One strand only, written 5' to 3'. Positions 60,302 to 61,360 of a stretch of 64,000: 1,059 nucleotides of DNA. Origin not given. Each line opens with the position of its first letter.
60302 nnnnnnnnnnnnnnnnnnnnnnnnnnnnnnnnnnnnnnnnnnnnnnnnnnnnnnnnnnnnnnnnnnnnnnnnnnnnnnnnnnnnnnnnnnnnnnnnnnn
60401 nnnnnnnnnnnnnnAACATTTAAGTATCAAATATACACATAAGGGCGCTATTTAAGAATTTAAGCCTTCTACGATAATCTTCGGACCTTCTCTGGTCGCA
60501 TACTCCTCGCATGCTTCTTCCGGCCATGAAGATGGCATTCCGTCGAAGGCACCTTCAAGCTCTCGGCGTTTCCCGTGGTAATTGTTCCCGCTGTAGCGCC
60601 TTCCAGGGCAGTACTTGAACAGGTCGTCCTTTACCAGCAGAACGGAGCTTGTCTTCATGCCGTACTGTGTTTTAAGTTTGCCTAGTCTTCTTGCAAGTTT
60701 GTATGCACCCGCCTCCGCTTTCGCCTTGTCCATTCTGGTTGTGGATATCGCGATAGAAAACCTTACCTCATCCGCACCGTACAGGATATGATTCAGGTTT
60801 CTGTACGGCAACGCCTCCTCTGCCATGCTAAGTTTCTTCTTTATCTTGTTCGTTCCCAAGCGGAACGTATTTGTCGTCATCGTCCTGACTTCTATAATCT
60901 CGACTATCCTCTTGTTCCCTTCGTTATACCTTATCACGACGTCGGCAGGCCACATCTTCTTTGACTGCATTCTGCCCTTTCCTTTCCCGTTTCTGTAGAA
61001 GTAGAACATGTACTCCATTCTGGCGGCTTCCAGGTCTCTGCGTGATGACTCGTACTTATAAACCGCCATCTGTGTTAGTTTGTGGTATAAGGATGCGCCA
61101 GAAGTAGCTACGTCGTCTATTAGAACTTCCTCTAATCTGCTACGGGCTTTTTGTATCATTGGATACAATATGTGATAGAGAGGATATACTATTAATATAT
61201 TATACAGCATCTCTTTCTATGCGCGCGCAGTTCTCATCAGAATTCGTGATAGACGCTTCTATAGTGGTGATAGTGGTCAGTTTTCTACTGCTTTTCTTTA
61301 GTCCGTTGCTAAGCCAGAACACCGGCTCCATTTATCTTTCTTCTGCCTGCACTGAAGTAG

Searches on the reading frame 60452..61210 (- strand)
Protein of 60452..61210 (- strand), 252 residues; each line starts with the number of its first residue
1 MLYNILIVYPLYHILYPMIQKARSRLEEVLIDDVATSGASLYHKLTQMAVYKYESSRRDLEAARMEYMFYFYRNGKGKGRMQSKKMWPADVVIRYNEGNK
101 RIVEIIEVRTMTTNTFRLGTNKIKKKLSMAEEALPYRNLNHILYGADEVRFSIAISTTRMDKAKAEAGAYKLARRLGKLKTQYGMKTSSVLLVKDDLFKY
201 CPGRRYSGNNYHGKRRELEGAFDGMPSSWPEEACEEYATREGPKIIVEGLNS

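Call 3: search_protein_families(library=pfam, proteins=[window:60452-61210:-], max_evalue=0.1)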
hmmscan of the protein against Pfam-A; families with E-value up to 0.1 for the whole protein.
window:60452-61210:- (252 aa): 1 family
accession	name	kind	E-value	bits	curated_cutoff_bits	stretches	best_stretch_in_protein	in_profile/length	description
PF06874.16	FBPase_2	-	0.039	12.6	27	1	3-74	399-468/639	Firmicute fructose-1,6-bisphosphatase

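Call 4: search_protein_families(library=ncbifam, proteins=[window:60452-61210:-], max_evalue=0.1)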
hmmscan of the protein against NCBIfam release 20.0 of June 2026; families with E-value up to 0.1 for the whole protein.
window:60452-61210:- (252 aa): 0 families
